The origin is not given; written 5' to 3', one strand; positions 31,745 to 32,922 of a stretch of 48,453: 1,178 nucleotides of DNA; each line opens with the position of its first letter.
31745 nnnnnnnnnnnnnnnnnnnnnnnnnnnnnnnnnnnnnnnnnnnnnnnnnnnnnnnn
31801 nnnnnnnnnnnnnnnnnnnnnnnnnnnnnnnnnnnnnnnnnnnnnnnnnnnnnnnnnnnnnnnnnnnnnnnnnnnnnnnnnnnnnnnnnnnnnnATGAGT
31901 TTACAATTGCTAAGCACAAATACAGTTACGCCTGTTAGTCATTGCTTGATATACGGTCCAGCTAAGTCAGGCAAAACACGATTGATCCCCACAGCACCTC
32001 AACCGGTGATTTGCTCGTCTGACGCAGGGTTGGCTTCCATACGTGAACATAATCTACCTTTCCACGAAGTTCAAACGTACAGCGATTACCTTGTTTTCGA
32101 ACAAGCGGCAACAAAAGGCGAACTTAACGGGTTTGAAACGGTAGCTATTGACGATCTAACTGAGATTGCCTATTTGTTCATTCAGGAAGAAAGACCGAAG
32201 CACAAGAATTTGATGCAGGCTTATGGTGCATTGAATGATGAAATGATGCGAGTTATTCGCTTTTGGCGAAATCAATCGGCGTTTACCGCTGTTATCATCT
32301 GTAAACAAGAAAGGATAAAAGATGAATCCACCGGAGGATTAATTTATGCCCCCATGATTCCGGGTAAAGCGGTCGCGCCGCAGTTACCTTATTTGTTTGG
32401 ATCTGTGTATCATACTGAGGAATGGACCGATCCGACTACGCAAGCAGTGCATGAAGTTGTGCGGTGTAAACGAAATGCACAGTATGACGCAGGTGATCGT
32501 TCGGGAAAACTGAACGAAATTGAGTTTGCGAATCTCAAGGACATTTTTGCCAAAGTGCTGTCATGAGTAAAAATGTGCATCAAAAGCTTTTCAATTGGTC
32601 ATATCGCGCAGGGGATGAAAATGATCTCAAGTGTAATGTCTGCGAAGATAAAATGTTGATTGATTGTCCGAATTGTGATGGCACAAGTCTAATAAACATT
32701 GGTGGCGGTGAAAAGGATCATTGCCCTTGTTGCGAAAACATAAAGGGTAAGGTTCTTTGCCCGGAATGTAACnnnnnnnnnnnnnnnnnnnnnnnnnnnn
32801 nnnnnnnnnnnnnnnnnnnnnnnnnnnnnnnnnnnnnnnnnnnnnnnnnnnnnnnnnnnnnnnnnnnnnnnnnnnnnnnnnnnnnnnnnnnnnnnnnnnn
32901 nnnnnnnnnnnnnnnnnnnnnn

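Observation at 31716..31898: Phage-encoded CsrA homologue, translationally coupled inside the recombination module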

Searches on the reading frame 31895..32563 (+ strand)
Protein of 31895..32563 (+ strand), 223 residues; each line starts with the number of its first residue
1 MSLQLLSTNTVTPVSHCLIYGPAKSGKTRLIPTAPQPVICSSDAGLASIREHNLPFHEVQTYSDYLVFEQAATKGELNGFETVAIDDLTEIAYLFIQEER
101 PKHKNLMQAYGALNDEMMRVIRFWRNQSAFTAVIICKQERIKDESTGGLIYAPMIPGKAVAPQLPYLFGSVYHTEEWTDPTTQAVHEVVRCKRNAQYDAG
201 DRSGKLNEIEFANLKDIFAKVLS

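Call 3: search_protein_families(library=pfam, proteins=[window:31895-32563:+], max_evalue=0.01)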
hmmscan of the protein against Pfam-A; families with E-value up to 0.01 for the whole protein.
window:31895-32563:+ (223 aa): 1 family
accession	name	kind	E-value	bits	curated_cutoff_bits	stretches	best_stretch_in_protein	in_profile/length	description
PF13479.12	AAA_24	-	4.2e-16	59.8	27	1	17-203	5-195/195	AAA domain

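Call 4: search_protein_families(library=phrogs, proteins=[window:31895-32563:+], max_evalue=0.001)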
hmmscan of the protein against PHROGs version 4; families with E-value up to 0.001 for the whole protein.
window:31895-32563:+ (223 aa): 1 family
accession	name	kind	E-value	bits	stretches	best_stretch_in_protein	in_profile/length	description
phrog_124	-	DNA, RNA and nucleotide metabolism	1.4e-35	124.4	1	16-221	45-257/382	Sak4-like ssDNA annealing protein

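Call 19: find_related_loci(query=window:31895-32563:+, collection=viral_contigs, flank=4000)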
Query window:31895-32563:+ (223 aa) in viral_contigs; peptide patterns used: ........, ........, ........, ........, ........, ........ (x = any residue, [..] = any of these).
4 stretches matched a pattern; 2 encode a relative of the query (tblastn E <= 1e-3); 2 distinct loci.
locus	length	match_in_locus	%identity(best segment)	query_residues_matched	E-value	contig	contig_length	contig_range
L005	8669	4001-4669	74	1-223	8e-116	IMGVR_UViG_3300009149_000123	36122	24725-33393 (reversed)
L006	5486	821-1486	57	3-223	2e-85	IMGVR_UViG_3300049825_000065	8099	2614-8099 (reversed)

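Call 79: search_dna_similar(query=window:31895-32563:+, collection=phages, mode=protein, max_rows=5, max_evalue=0.00001)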
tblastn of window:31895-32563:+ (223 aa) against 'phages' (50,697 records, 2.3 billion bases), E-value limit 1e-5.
Records with a match: 378; places in all: 378; records where one place covers at least 80% of the query: 372.
Best place of each record, by identity: <60% 378.
By first word of the organism name: Pseudomonas 90; Escherichia 56; Salmonella 49; Vibrio 25; Stenotrophomonas 24; Xanthomonas 18; Rhizobium 14; Moraxella 13; Acinetobacter 10; Enterobacteria 9; and 27 more.
By host as written in the record: Pseudomonas aeruginosa 33; - 26; Escherichia coli 21; Stenotrophomonas maltophilia 16; Salmonella enterica subsp. enterica serovar Enteritidis PT1 14; Moraxella catarrhalis 13; Pseudomonas aeruginosa PAO1 11; Escherichia coli K-12 8; and 132 more.
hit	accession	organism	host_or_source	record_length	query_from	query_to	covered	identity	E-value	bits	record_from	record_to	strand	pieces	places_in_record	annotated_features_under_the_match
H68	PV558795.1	Variovorax phage VPv64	Variovorax paradoxus DSM 645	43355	1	223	100%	35.4%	1e-35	138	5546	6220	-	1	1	record has no annotation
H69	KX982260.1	Alteromonas phage PB15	Alteromonas gracilis 9a2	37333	1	221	99%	35.1%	1e-31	126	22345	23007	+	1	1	ATPase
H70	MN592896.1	Alteromonas phage XX1924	Alteromonas litorea TF-22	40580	1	221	99%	35.1%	1e-31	126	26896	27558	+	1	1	ATPase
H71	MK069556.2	Microcystis phage Me-ZS1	Microcystis elabens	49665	1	221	99%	35.0%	3e-32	129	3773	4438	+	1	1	ATPase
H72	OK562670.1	Stenotrophomonas phage vB_SM_ytsc_ply2008005c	Stenotrophomonas maltophilia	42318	1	223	100%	34.5%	6e-35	136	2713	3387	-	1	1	ATPase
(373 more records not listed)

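Call 83: search_protein_families(library=ncbifam, proteins=[window:31895-32563:+], max_evalue=0.01)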
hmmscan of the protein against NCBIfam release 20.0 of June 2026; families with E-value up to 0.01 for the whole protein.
window:31895-32563:+ (223 aa): 1 family
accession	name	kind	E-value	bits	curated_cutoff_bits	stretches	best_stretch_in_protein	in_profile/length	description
TIGR01618.1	phage_P_loop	hypoth_equivalog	0.0018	17.9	138.75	1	16-155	14-159/220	phage nucleotide-binding protein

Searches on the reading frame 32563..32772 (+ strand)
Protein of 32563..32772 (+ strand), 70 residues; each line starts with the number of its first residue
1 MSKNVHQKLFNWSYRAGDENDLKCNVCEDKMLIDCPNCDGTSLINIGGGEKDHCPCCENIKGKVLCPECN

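Call 3: search_protein_families(library=pfam, proteins=[window:32563-32772:+], max_evalue=0.01)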
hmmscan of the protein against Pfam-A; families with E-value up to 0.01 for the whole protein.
window:32563-32772:+ (70 aa): 0 families

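Call 4: search_protein_families(library=phrogs, proteins=[window:32563-32772:+], max_evalue=0.001)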
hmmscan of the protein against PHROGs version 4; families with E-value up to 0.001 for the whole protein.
window:32563-32772:+ (70 aa): 0 families

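Call 82: search_protein_families(library=padloc, proteins=[window:32563-32772:+], max_evalue=0.001)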
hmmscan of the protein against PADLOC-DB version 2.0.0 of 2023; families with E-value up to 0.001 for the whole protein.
window:32563-32772:+ (70 aa): 0 families

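Call 83: search_protein_families(library=ncbifam, proteins=[window:32563-32772:+], max_evalue=0.01)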
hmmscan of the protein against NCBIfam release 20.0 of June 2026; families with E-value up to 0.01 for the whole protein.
window:32563-32772:+ (70 aa): 0 families
